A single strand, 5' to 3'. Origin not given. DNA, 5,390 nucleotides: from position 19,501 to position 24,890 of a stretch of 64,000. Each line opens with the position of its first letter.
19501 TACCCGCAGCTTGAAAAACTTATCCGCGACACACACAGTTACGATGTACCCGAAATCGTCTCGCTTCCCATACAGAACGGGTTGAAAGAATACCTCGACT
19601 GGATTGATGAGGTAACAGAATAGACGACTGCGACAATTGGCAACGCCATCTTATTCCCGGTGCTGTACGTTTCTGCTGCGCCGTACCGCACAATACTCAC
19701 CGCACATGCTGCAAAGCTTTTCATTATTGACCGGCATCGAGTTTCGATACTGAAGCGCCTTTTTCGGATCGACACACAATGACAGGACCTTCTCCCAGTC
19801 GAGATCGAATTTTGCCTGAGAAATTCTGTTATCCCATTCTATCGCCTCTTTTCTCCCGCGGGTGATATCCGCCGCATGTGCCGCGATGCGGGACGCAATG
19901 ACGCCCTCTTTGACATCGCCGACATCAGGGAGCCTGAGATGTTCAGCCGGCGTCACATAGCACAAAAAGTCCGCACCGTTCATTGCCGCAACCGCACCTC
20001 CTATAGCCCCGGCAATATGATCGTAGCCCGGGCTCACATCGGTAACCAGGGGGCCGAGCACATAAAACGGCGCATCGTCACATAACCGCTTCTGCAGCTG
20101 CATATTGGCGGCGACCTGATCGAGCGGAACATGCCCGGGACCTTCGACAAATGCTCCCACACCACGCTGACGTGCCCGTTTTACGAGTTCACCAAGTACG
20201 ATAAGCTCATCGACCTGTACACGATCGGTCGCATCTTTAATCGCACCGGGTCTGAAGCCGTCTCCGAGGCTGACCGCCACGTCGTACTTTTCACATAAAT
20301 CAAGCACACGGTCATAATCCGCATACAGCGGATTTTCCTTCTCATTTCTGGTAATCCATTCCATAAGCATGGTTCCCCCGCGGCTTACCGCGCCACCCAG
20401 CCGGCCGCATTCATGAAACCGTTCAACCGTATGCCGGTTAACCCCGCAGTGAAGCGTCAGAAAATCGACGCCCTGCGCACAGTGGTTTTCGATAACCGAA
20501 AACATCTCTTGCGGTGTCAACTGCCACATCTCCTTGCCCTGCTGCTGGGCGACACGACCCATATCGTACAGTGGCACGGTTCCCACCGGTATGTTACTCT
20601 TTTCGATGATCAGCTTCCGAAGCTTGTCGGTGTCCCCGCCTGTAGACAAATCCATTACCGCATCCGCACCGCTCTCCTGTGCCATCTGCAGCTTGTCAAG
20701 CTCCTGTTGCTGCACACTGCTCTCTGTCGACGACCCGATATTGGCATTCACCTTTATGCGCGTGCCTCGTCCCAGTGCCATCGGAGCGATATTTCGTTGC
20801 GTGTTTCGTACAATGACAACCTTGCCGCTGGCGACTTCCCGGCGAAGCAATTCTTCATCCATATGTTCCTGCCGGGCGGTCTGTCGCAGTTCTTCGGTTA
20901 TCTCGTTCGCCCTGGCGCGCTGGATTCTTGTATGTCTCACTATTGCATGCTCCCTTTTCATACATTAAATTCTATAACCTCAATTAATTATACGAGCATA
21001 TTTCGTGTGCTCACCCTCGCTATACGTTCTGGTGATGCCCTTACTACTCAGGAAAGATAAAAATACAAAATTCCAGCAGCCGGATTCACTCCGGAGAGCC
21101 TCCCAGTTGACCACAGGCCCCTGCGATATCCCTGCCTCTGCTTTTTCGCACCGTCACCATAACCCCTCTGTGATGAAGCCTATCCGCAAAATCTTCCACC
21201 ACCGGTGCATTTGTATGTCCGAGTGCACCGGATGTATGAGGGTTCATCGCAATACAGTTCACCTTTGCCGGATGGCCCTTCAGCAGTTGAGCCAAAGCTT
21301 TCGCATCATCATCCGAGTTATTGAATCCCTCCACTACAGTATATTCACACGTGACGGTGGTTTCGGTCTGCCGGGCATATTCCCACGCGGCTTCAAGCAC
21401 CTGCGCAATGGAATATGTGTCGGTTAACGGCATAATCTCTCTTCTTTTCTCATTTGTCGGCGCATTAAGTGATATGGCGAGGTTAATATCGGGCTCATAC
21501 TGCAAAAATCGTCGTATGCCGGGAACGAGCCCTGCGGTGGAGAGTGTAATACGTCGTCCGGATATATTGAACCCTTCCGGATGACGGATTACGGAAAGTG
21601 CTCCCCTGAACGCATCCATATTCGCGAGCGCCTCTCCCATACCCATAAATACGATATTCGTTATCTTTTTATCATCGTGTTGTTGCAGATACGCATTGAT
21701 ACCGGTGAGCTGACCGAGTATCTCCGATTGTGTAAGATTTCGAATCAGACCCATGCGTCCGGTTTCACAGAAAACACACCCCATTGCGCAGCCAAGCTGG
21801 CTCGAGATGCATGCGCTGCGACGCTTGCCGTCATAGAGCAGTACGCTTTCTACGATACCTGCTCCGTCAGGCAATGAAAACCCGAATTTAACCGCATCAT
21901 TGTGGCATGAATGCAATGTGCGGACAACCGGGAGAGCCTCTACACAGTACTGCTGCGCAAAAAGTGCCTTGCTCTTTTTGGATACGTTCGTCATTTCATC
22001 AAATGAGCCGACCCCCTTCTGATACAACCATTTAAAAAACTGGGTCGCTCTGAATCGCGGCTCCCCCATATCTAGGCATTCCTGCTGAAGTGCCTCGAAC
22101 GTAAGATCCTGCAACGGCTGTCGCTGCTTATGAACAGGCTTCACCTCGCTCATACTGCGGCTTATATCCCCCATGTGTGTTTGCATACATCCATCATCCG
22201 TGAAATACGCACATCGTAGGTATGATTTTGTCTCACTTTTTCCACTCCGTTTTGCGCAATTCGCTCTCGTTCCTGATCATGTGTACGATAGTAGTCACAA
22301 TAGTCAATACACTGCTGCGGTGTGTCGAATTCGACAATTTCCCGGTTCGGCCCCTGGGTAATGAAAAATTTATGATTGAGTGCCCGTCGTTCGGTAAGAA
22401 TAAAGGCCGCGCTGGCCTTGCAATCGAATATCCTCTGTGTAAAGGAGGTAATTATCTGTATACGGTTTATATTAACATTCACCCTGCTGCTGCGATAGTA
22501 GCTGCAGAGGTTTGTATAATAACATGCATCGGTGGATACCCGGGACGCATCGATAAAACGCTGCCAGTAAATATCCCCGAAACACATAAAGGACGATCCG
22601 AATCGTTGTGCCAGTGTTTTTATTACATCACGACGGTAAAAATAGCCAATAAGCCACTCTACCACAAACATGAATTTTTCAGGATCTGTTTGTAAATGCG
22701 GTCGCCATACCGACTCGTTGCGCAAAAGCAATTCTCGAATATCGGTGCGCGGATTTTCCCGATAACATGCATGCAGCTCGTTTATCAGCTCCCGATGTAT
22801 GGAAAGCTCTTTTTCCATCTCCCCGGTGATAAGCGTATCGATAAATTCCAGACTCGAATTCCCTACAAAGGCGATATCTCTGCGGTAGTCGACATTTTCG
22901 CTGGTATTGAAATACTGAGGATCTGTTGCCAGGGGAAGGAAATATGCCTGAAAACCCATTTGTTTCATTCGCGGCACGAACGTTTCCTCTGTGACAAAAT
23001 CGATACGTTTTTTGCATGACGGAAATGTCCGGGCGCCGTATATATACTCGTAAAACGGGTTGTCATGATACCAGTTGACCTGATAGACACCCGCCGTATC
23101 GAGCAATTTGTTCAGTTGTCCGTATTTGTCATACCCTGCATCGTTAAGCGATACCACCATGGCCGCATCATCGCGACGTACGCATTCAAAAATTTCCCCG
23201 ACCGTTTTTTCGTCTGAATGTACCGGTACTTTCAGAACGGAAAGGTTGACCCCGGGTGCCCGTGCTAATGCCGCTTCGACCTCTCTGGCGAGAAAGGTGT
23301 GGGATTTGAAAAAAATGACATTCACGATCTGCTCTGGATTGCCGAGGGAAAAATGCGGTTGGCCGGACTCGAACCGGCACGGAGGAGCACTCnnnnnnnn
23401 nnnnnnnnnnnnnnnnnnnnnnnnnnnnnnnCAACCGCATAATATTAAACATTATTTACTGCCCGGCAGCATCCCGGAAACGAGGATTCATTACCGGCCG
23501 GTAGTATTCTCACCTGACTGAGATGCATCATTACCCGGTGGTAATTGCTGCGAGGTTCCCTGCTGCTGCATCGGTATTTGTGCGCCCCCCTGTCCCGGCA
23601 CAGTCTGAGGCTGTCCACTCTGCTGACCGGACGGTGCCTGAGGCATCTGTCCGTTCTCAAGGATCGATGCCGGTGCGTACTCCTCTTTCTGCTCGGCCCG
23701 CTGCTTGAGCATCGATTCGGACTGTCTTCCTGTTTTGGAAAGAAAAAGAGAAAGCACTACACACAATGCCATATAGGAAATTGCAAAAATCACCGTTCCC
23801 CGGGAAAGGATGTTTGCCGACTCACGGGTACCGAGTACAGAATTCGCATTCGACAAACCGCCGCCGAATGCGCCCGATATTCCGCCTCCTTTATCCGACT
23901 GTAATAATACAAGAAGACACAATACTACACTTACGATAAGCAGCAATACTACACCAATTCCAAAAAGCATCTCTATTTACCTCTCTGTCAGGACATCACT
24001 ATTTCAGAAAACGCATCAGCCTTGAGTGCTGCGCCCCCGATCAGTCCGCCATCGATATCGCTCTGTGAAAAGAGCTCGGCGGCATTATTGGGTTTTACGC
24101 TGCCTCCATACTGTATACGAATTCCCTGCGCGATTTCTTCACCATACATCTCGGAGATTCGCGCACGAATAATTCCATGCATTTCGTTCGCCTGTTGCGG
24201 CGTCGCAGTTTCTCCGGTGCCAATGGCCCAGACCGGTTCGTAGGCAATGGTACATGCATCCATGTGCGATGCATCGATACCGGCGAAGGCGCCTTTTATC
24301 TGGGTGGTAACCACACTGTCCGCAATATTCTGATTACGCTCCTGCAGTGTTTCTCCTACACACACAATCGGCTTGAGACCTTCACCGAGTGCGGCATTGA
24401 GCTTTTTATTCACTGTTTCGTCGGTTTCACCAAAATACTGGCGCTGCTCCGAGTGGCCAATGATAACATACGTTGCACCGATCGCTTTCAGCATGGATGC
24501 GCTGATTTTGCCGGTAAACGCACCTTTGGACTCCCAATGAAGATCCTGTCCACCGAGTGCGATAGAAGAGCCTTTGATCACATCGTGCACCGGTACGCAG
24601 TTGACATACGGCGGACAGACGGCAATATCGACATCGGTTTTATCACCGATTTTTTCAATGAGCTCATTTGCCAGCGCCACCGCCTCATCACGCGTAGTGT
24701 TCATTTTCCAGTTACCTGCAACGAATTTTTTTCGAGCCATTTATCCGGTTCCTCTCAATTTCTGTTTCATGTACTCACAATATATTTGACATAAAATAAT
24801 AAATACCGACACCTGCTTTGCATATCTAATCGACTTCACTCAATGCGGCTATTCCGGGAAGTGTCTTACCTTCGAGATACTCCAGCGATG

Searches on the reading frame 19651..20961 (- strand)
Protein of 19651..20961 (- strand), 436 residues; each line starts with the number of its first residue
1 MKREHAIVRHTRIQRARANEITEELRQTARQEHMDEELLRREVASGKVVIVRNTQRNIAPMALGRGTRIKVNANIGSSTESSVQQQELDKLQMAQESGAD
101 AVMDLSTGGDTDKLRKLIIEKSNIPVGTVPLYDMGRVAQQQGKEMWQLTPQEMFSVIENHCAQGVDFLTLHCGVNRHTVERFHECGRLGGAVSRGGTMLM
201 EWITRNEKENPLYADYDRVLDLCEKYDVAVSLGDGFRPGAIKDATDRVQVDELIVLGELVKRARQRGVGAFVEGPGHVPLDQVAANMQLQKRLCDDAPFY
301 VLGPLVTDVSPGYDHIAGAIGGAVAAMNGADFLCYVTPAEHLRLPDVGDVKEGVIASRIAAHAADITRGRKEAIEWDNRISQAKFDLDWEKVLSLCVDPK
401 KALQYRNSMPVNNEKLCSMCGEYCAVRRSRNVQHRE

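Call 8: search_protein_families(library=pfam, proteins=[window:19651-20961:-])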
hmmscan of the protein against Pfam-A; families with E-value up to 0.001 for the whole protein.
window:19651-20961:- (436 aa): 1 family
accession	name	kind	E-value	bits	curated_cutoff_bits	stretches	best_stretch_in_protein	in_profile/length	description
PF01964.24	ThiC_Rad_SAM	-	2.7e-184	613.2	25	1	11-429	1-418/420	Radical SAM ThiC family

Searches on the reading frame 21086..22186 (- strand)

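Call 34: search_protein_families(library=pfam, proteins=[window:21086-22186:-], max_evalue=0.00001)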
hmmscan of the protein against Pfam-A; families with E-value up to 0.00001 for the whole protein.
window:21086-22186:- (366 aa): 2 families
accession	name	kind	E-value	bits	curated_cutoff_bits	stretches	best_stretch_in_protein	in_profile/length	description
PF21016.3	RlmN_N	-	5.3e-16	58.6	24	1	25-81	3-59/60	Ribosomal RNA large subunit methyltransferase N-terminal domain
PF04055.27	Radical_SAM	-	1.2e-10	42.2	29.5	1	128-292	2-158/166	Radical SAM superfamily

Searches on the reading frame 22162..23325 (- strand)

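Call 34: search_protein_families(library=pfam, proteins=[window:22162-23325:-], max_evalue=0.00001)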
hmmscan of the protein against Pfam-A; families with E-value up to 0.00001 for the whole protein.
window:22162-23325:- (387 aa): 1 family
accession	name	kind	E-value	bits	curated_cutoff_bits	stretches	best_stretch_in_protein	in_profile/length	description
PF13524.12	Glyco_trans_1_2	-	7.2e-22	78.3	25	1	231-379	1-144/144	Glycosyl transferase-like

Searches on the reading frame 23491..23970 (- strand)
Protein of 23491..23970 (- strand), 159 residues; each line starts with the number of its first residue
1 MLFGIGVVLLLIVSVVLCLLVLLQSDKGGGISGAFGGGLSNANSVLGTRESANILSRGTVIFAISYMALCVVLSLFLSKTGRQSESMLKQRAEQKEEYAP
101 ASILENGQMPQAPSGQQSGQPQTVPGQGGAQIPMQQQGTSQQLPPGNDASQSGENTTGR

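Call 34: search_protein_families(library=pfam, proteins=[window:23491-23970:-], max_evalue=0.00001)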
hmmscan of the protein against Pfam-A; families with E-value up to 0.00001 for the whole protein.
window:23491-23970:- (159 aa): 1 family
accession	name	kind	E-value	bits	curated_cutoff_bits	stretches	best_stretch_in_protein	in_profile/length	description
PF03840.19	SecG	-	4.6e-18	65.5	29.2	1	7-75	3-69/70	Preprotein translocase SecG subunit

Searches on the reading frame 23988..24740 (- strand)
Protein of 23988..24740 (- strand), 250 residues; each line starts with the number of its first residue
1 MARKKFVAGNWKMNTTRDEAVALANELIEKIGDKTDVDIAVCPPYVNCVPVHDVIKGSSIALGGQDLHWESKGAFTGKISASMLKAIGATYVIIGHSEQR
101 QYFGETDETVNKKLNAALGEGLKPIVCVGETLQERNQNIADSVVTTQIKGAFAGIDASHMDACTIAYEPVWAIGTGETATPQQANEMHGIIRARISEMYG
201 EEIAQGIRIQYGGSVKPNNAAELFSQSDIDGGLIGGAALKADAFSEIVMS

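Call 34: search_protein_families(library=pfam, proteins=[window:23988-24740:-], max_evalue=0.00001)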
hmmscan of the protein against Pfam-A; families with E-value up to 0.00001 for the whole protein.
window:23988-24740:- (250 aa): 1 family
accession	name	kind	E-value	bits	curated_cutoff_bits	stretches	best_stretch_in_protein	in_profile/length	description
PF00121.24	TIM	-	2e-96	322.7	20.1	1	5-248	1-242/245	Triosephosphate isomerase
